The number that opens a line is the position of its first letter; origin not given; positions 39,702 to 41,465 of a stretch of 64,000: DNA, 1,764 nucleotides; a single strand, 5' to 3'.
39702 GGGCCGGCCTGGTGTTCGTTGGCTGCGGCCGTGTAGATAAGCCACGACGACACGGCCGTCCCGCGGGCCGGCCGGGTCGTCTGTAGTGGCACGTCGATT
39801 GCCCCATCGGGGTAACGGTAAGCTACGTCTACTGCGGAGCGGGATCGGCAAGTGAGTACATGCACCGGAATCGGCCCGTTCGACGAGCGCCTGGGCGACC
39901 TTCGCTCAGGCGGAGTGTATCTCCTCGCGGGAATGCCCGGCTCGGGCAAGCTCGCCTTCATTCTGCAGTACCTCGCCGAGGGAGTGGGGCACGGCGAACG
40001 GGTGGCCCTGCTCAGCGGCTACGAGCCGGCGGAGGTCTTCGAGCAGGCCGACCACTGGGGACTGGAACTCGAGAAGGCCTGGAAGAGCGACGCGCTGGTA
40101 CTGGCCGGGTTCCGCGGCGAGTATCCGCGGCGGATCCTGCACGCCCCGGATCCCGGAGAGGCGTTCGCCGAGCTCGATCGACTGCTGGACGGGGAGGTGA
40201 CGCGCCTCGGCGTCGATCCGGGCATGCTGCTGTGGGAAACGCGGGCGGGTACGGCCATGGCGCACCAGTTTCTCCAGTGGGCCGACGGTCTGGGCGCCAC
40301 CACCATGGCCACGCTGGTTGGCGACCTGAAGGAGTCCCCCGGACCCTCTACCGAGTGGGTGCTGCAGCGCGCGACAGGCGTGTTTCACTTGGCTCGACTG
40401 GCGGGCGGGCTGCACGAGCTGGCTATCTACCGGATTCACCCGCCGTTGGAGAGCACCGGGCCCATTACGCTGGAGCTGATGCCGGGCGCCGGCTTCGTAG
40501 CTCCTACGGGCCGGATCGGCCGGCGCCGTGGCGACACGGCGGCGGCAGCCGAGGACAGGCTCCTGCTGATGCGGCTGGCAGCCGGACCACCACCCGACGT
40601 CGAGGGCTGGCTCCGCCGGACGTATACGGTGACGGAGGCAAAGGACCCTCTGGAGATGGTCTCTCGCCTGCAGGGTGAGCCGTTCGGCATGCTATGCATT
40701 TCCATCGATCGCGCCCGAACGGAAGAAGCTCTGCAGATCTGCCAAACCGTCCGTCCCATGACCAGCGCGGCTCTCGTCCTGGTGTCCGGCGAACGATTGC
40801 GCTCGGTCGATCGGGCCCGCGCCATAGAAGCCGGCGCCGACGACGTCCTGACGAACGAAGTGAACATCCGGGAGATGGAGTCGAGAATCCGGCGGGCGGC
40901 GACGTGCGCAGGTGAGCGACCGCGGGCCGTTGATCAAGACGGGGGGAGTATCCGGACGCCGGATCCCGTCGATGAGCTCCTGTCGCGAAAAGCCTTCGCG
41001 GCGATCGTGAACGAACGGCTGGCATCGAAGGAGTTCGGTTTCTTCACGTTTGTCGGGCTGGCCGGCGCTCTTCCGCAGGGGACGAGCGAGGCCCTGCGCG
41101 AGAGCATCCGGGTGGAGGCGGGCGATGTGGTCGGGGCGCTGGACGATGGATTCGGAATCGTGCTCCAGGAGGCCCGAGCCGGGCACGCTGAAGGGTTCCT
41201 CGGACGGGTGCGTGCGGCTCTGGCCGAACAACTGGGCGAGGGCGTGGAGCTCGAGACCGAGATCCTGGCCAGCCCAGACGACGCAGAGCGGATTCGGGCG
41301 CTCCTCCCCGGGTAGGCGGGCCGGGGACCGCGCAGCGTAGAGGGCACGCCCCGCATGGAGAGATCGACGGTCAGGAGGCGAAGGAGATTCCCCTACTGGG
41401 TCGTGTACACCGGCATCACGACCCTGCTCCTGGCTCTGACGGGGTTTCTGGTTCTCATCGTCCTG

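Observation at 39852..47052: PNAG-like exopolysaccharide locus with non-canonical gene content and order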

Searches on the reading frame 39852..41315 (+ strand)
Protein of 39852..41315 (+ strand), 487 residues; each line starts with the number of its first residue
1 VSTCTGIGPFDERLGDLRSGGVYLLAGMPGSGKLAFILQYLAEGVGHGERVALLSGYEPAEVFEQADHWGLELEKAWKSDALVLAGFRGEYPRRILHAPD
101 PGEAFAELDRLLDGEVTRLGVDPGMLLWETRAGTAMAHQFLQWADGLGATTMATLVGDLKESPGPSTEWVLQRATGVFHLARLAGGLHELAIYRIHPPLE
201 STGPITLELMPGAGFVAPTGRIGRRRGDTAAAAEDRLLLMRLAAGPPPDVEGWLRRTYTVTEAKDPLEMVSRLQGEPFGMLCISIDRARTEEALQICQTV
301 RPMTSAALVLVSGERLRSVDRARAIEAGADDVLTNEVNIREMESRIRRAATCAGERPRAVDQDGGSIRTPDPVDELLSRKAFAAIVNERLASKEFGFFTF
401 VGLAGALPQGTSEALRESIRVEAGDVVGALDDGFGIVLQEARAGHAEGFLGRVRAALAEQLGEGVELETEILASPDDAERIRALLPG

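Call 3: search_protein_families(library=pfam, proteins=[window:39852-41315:+], max_evalue=0.01)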
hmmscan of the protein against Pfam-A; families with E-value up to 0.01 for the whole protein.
window:39852-41315:+ (487 aa): 2 families
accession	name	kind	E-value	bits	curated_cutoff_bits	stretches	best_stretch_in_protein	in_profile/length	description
PF06745.19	ATPase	-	1.5e-08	34.7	26.6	1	5-85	3-86/231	KaiC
PF00072.30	Response_reg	-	0.0089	16.6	30.2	0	256-346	21-110/111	Response regulator receiver domain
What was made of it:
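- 39852..40496 (+): g1 residues 1-215: KaiC/RecA-like domain with degenerate catalytic motifs (NTPase*). It hits PF06745 at 34.7 bits (call 3).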

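Call 4: search_protein_families(library=ncbifam, proteins=[window:39852-41315:+], max_evalue=0.01)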
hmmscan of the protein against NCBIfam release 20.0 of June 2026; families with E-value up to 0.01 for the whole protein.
window:39852-41315:+ (487 aa): 20 families
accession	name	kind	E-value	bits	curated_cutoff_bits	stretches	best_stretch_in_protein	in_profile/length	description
NF008034.0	PRK10766.1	equivalog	1.9e-08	34.1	275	1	256-347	25-114/231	two-component system response regulator TorR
NF010430.0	PRK13856.1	equivalog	2.3e-07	30.8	344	1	257-361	25-128/241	two-component response regulator VirG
NF007005.1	PRK09468.1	equivalog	5.5e-07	29.2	331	1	256-349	26-118/237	osmolarity response regulator transcription factor OmpR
NF008378.0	PRK11173.1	equivalog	8e-07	28.6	334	1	257-348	27-116/238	two-component system response regulator ArcA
TIGR03881.1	KaiC_arch_4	hypoth_equivalog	3e-06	27.1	247.8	1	4-84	4-86/231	KaiC domain-containing protein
NF041733.1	resp_reg_CseB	equivalog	4.1e-06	26.3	350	1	255-354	22-119/228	two-component system response regulator CseB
NF045944.1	ResRegRpaBCyano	equivalog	1.5e-05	24.5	330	1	258-350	22-112/229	response regulator transcription factor RpaB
NF012023.0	PRK15479.1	equivalog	1.6e-05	24.5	337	1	257-348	24-114/224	transcriptional regulator TctD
NF045914.1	RespRegNblR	equivalog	2.6e-05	23.9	300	1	282-347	53-119/228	response regulator transcription factor NblR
NF006799.0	PRK09302.1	equivalog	0.00035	19.3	408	1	5-83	15-337/515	circadian clock protein KaiC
TIGR03880.1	KaiC_arch_3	hypoth_equivalog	0.00082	19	249.45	1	15-79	11-76/224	KaiC domain-containing protein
NF007982.1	PRK10710.1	equivalog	0.0011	18.6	380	1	290-348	63-120/235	envelope stress response regulator BaeR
NF041734.1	resp_reg_RppA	equivalog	0.0014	18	250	1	294-348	62-116/229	two-component system response regulator RppA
NF040689.1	MtrAB_MtrA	equivalog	0.002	17.5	300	1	291-348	55-111/219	MtrAB system response regulator MtrA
NF007820.0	PRK10529.1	equivalog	0.0046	16.4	325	1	304-350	70-116/225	two-component system response regulator KdpE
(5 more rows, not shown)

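Call 6: search_solved_structures(query=window:39852-41315:+, max_evalue=1, show_alignments=2)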
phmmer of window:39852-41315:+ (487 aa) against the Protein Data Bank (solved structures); distinct sequences matched with E-value up to 1: 64 (the best 60 are shown).
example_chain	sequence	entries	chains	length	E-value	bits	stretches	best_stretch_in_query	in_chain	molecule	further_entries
8zn5_B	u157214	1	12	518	2.9e-08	36.1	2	5-82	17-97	KaiC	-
8zn6_F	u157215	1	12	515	4.2e-07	32.3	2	5-77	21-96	KaiC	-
8zn7_D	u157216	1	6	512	1.6e-06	30.4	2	5-84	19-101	KaiC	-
7dy1_A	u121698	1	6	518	1.9e-05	26.8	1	5-78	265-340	Circadian clock protein kinase KaiC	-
4o0m_A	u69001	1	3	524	2e-05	26.7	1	5-78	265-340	Circadian clock protein kinase KaiC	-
5jwq_A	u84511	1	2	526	2e-05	26.7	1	5-78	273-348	Circadian clock protein kinase KaiC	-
8jon_A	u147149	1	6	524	5.1e-05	25.4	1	5-80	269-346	Circadian clock oscillator protein KaiC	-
8db3_A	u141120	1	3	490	8.4e-05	24.7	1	4-84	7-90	Circadian clock protein KaiC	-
1zgz_A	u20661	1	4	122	0.00011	24.2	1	257-348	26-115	TorCAD operon transcriptional regulatory protein torR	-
4ijm_A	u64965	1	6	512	0.00028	23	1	5-82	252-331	Circadian clock protein kinase KaiC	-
1xhe_A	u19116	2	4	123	0.00028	22.9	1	257-348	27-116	Aerobic respiration control protein arcA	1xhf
3k0c_A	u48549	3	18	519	0.00029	22.9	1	5-82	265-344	Circadian clock protein kinase KaiC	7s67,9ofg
7s65_A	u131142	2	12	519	0.00029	22.9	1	5-82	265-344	Circadian clock protein kinase KaiC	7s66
7wdc_A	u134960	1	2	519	0.00029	22.9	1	5-82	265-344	Circadian clock protein kinase KaiC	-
3k0f_A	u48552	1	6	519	0.00029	22.9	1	5-82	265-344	Circadian clock protein kinase KaiC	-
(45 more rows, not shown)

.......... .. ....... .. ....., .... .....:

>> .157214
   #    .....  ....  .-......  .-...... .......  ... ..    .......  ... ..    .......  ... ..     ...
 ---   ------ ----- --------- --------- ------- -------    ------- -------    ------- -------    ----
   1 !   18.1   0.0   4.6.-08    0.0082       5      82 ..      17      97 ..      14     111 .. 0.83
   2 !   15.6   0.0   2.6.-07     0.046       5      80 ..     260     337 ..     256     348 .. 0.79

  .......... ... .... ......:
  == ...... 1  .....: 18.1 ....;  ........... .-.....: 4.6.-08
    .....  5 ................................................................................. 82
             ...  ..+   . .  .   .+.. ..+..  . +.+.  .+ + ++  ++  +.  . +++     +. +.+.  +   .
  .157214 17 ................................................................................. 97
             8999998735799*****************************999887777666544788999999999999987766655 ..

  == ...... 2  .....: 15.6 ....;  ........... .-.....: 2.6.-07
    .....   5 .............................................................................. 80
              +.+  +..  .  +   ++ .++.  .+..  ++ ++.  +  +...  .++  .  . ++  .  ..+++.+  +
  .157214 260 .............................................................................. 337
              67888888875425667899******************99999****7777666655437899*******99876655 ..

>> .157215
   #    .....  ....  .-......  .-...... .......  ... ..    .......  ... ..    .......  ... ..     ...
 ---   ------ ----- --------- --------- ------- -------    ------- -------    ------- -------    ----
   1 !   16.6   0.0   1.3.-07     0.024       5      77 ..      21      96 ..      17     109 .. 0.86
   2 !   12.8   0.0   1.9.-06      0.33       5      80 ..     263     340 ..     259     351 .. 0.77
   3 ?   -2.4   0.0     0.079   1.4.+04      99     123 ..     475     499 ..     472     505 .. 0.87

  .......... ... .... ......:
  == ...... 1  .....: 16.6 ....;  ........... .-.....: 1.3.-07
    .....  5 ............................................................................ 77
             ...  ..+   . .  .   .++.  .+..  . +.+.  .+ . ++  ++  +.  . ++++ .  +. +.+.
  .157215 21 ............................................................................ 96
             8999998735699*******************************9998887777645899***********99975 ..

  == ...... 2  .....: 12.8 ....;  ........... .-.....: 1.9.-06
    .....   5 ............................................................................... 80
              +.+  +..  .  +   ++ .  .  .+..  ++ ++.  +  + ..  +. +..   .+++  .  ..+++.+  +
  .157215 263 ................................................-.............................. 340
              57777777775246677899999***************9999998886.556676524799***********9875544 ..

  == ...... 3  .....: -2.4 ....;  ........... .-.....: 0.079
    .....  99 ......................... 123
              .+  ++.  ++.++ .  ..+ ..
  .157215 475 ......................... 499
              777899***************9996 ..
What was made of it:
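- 40557..40907 (+): g1 residues 236-352: degenerate receiver domain (REC*). It gives weak PF00072 and response-regulator hits (calls 3, 4, 6).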

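Call 10: find_homologous_proteins(query=window:39852-41315:+, max_evalue=0.001)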
Query window:39852-41315:+ (487 aa): 57 proteins with E <= 0.001 among 8000 candidates.
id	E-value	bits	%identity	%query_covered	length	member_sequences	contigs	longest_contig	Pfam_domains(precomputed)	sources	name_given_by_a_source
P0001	1.6e-298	1008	100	94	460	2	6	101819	-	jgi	jgi:CheY-like chemotaxis protein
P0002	2.7e-154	533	53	99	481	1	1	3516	PF06745.20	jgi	-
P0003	5.4e-151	522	54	99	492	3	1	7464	PF06745.20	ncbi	ncbi:MAG: ATPase domain-containing protein [Gemmatimonadota bacterium]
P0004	2.3e-148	513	53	100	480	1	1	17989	PF06745.20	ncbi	-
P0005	9.6e-148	511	53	100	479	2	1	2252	PF06745.20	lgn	-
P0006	1.6e-147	510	52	99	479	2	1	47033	PF06745.20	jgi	jgi:KaiC/GvpD/RAD55 family RecA-like ATPase/CheY-like chemotaxis protein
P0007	3.6e-147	509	52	100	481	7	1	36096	PF06745.20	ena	-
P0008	1.1e-145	504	52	100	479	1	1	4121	PF06745.20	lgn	-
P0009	2.0e-144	500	51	99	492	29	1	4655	PF06745.20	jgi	jgi:CheY-like chemotaxis protein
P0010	3.1e-144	499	51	99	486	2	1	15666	PF06745.20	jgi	jgi:KaiC/GvpD/RAD55 family RecA-like ATPase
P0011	4.2e-144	499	52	99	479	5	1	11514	PF06745.20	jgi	jgi:KaiC/GvpD/RAD55 family RecA-like ATPase/CheY-like chemotaxis protein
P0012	9.6e-144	498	51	100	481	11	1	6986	PF06745.20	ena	-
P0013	1.3e-143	497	53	100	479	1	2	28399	-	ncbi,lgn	-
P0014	2.5e-143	496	52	98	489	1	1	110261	PF06745.20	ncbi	ncbi:MAG: ATPase domain-containing protein [Gemmatimonadota bacterium]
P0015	1.2e-142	494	51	100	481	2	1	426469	PF06745.20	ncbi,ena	-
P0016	2.6e-142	493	50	100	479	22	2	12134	PF06745.20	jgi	jgi:DNA-binding response OmpR family regulator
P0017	2.9e-142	493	50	100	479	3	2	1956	PF06745.20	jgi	jgi:CheY-like chemotaxis protein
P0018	7.4e-142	492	49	100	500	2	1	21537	PF06745.20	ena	-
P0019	9.5e-142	491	50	100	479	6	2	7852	PF06745.20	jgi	-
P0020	4.0e-141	489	51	99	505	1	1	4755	PF06745.20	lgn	-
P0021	4.4e-141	489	50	100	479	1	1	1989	PF06745.20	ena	-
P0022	1.1e-140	488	49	100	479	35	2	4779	PF06745.20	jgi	-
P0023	1.9e-139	484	51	100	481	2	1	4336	PF06745.20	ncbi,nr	ncbi:MAG: hypothetical protein KJO44_01255 [Gemmatimonadetes bacterium]|nr:hypothetical protein [Gem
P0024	7.7e-139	482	52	100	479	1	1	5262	PF06745.20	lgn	-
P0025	9.8e-139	481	48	100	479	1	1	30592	PF06745.20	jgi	jgi:CheY-like chemotaxis protein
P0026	1.3e-138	481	51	100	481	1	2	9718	PF06745.20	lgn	-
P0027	2.1e-138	480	49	100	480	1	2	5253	PF06745.20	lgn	-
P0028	3.0e-138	480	50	99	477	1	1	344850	PF06745.20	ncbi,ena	-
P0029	2.4e-137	477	50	100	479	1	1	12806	PF06745.20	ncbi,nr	ncbi:MAG: ATPase domain-containing protein [Gemmatimonadota bacterium]|nr:ATPase domain-containing p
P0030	5.9e-137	475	50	100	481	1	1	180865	PF06745.20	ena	-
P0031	9.2e-137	475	49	100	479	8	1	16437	PF06745.20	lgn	-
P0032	9.9e-136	471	49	99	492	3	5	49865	PF06745.20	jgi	jgi:KaiC/GvpD/RAD55 family RecA-like ATPase/CheY-like chemotaxis protein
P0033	1.1e-134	468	50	100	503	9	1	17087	PF06745.20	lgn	-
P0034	1.8e-134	467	50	100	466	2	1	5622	PF06745.20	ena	-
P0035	2.3e-134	467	49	100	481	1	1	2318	PF06745.20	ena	-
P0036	2.8e-134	467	50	99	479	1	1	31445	PF06745.20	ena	-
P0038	3.0e-133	463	49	99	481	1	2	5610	PF06745.20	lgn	-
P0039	3.6e-133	463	48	100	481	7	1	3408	PF06745.20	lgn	-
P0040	3.7e-133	463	49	100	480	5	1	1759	PF06745.20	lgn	-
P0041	3.8e-133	463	51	99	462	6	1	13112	PF06745.20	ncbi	-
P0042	4.3e-132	459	50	99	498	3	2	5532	PF06745.20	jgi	jgi:CheY-like chemotaxis protein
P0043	7.9e-132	458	48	100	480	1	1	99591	PF06745.20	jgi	jgi:CheY-like chemotaxis protein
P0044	1.3e-131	458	47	100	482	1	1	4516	PF06745.20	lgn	-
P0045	1.5e-131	458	48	100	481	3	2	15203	PF06745.20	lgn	-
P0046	3.3e-131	456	48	100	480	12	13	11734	PF06745.20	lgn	-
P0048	1.7e-129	451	49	99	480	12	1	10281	PF06745.20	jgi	-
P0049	6.4e-127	442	47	99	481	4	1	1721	PF06745.20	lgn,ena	-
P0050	1.6e-126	441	48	99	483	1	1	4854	PF06745.20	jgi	jgi:KaiC/GvpD/RAD55 family RecA-like ATPase/CheY-like chemotaxis protein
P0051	1.5e-123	431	46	100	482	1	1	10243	PF06745.20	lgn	-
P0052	7.5e-123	429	46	100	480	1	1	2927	PF06745.20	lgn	-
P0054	8.9e-107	376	44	99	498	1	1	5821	PF06745.20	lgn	-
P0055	2.0e-106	375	44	98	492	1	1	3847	PF06745.20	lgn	-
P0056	1.6e-87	312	61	50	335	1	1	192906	PF06745.20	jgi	jgi:hypothetical protein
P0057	9.8e-84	300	49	66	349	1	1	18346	PF06745.20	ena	-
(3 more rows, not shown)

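Call 24: find_related_loci(query=A1, collection=genome_contigs, flank=10000)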
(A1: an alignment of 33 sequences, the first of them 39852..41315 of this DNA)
Query A1 (487 aa) in genome_contigs; peptide patterns used: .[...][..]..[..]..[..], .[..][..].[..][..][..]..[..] (x = any residue, [..] = any of these).
600 stretches matched a pattern (row limit reached: there are more); 2 encode a relative of the query (tblastn E <= 1e-3); 2 distinct loci.
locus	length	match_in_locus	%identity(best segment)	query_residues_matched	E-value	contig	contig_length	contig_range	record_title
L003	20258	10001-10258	34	273-357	2e-6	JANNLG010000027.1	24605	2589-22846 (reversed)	MAG: Deltaproteobacteria bacterium isolate SOY_38_metabat_195 SOY_38_k141_269978, whole genome shotgun sequence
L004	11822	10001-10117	55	308-347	2e-6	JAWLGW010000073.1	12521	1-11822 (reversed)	MAG: Planctomycetota bacterium isolate 30dZY2.bin.140 NODE_6111_length_12521_cov_3.479633, whole genome shotgun sequence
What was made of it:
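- Tried and rejected: It returned only two unrelated loci (call 24).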

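Call 27: predict_structure(alignment_id=A1)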
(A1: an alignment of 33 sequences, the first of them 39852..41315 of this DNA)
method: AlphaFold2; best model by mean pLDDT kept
length: 487 residues; sequences in the alignment: 33
mean_pLDDT: 85.5   pTM: 0.54
mean pLDDT of the five models: 85.5, 84.6, 84.0, 82.5, 82.5
residues with pLDDT >= 90: 245; 70-90: 182; 50-70: 40; < 50: 20
segments of 3 or more residues with pLDDT < 50: 224-228, 355-369
pLDDT, mean of each block of 10 residues (from residue 1): 88 89 93 96 97 93 96 96 80 69 87 94 89 90 95 89 88 95 82 83 85 88 48 82 82 91 94 88 93 93 85 88 86 79 77 46 41 81 92 82 91 90 89 93 87 89 88 90 85
secondary structure, 60 per line:
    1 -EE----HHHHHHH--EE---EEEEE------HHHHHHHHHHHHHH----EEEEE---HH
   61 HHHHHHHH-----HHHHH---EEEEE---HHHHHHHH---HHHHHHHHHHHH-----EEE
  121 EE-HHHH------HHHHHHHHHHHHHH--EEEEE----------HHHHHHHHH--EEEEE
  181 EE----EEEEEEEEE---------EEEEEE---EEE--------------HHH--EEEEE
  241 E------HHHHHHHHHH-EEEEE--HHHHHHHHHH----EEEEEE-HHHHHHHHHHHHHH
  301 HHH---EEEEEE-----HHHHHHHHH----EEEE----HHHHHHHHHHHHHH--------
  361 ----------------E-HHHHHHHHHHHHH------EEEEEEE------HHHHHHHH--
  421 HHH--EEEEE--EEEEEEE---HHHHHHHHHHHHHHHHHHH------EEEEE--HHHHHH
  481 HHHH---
elements in order: H8-14 E22-26 H33-46 E51-55 H59-68 H74-78 E82-86 H90-97 H101-112 E118-122 H124-127 H134-147 E150-154 H165-173 E176-182 E187-195 E205-210 E214-216 E236-241 H248-257 E259-263 H266-275 E280-285 H287-303 E307-312 H318-326 E331-334 H339-352 H379-391 E398-404 H411-418 E426-430 E433-439 H443-461 E468-472 H475-484
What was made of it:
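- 39852..41315 (+): g1: cytosolic three-domain pseudo-enzyme with BcsE-like architecture (NTPase*-REC*-GGDEF*); proposed c-di-GMP sensor and regulator of the synthase. The AF2 model has pLDDT 85.5 (call 27).
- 40521..40535 (+): g1 residues 224-228 (RRRGD): clade-conserved R-R-x-x-D motif in a flexible linker; candidate second c-di-GMP I-site. The linker has pLDDT below 50 (call 27).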
